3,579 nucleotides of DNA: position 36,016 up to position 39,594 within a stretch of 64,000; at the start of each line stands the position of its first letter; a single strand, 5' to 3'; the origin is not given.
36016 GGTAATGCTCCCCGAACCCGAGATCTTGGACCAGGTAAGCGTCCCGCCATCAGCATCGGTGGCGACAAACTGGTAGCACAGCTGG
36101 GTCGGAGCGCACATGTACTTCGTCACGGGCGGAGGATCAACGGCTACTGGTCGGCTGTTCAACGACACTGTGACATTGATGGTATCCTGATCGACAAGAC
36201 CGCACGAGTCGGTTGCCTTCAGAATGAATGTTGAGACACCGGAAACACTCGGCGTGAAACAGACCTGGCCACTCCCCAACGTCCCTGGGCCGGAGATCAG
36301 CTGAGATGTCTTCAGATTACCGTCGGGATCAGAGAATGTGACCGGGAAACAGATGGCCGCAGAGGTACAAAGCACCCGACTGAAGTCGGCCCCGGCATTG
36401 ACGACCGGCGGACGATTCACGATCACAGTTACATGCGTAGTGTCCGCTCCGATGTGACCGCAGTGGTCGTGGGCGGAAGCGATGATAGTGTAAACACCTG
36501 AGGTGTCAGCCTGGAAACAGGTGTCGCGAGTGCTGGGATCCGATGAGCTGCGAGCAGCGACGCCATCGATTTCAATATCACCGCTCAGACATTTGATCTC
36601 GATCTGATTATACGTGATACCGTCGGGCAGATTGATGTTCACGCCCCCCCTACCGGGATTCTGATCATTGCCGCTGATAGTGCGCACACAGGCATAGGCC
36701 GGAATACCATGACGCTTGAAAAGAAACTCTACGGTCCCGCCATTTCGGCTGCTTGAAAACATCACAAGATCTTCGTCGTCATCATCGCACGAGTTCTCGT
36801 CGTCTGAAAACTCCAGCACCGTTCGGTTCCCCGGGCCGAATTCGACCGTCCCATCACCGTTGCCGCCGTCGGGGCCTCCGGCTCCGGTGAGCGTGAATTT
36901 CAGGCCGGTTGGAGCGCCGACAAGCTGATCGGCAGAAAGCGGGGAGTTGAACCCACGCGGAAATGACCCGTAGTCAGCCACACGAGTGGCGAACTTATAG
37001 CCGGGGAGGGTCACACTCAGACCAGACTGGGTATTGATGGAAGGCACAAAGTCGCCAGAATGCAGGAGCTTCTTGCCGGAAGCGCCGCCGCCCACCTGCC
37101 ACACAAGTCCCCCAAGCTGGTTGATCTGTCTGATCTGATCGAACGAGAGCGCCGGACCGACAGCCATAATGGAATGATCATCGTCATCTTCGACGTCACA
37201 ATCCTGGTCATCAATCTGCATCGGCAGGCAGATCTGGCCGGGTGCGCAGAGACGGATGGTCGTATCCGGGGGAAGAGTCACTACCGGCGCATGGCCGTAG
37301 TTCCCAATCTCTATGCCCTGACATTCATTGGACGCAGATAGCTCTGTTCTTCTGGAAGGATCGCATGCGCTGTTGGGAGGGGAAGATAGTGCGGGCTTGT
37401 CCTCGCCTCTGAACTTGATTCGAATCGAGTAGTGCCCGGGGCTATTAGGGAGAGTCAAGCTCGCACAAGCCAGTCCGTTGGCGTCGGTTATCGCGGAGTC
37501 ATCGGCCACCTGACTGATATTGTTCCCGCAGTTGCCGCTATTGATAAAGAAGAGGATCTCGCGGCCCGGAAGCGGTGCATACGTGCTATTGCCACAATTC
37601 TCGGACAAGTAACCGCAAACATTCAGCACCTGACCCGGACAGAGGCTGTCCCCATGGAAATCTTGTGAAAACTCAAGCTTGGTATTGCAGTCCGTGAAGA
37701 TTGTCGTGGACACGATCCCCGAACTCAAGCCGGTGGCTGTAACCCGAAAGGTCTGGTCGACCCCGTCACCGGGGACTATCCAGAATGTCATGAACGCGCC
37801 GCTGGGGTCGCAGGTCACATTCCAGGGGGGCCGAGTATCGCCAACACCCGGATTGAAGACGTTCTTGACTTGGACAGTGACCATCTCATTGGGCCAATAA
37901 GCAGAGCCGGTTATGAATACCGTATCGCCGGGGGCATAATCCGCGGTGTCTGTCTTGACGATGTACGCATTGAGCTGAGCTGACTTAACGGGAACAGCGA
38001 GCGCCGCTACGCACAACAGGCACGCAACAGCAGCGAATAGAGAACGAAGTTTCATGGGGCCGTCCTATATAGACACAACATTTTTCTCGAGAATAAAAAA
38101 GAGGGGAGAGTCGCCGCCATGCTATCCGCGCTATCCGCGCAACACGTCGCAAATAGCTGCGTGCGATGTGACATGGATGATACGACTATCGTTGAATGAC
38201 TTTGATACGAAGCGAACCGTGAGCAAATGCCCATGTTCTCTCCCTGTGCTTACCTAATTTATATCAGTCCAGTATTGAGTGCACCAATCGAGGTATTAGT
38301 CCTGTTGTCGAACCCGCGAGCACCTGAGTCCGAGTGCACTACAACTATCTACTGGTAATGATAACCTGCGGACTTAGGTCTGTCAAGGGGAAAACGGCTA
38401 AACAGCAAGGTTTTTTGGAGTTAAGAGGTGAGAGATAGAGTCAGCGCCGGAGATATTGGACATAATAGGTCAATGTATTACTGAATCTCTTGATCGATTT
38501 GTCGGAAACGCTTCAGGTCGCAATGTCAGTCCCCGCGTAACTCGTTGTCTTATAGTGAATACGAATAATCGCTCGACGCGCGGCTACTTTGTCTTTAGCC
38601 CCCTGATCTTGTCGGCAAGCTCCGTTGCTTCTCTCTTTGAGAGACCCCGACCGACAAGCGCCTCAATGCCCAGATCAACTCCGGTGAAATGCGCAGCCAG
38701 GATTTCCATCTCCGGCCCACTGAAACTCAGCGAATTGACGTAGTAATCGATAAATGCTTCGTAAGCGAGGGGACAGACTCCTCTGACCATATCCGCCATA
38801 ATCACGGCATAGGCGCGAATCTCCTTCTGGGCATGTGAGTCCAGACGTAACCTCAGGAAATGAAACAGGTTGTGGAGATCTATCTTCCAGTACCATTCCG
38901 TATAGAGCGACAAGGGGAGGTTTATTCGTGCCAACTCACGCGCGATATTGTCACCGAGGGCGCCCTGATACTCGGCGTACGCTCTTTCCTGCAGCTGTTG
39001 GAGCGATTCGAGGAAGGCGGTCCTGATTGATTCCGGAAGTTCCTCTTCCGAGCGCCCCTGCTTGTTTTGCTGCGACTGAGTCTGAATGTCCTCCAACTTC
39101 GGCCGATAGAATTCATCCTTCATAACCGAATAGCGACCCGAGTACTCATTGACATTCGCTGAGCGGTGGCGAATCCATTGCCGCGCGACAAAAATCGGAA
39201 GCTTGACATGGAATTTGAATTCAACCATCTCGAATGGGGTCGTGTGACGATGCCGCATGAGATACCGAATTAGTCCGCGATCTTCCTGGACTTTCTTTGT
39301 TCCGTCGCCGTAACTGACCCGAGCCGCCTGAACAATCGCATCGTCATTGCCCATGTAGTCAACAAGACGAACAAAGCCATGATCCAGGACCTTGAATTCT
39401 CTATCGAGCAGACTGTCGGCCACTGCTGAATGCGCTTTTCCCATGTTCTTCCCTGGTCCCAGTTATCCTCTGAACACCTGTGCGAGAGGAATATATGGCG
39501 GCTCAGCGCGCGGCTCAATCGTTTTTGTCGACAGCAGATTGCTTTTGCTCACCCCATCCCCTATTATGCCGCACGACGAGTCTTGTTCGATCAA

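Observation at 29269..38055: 8.8-kb gene for a 2928-aa, very Cys-rich T9SS cargo built from 22 tandem repeats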

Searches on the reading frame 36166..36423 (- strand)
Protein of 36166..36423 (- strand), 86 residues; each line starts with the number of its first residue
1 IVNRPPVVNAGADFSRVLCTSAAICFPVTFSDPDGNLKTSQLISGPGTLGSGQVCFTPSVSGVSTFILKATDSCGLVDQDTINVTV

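Call 64: search_solved_structures(query=A4, max_evalue=0.1, show_alignments=3)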
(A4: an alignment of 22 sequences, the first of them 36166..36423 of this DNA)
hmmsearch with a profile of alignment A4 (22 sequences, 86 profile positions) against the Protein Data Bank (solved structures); distinct sequences matched with E-value up to 0.1: 6.
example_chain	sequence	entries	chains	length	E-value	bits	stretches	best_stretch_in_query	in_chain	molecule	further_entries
4aqo_A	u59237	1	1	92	0.0034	20.6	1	30-86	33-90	COLLAGENASE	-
4jrw_A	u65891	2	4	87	0.0054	20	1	31-86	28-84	Collagenase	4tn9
2y72_A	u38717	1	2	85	0.0061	19.8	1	31-86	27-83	COLLAGENASE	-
9x9r_A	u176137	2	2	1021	0.0075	19.5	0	3-82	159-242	Chitodextrinase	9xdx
1vcl_A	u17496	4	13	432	0.088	16.1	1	30-66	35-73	hemolytic lectin CEL-III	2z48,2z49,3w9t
9kvu_A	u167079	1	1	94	0.096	16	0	22-82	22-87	bacterial immunoglobulin domain B1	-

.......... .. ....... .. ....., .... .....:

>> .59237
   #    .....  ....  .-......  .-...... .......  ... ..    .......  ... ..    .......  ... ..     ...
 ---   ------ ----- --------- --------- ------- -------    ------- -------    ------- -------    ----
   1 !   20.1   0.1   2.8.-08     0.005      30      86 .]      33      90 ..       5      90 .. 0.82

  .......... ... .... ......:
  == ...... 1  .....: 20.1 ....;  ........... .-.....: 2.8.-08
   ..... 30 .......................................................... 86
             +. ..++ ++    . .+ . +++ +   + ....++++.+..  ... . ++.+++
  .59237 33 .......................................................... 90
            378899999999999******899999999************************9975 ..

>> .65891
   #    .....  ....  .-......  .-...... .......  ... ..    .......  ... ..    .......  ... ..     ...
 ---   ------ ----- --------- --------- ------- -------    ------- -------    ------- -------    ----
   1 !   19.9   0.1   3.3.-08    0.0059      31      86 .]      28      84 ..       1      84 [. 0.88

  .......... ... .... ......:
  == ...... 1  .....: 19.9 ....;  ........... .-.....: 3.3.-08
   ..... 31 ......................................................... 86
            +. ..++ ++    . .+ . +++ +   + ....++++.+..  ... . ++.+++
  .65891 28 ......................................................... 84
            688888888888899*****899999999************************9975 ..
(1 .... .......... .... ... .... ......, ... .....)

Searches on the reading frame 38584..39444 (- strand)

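Call 12: search_protein_families(library=pfam, proteins=[window:38584-39444:-], max_evalue=0.001)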
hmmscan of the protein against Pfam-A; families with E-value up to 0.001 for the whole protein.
window:38584-39444:- (286 aa): 1 family
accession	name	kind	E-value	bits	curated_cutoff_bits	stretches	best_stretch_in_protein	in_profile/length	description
PF02511.20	Thy1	-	4.7e-59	199.8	24.8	1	26-225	1-190/191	Thymidylate synthase complementing protein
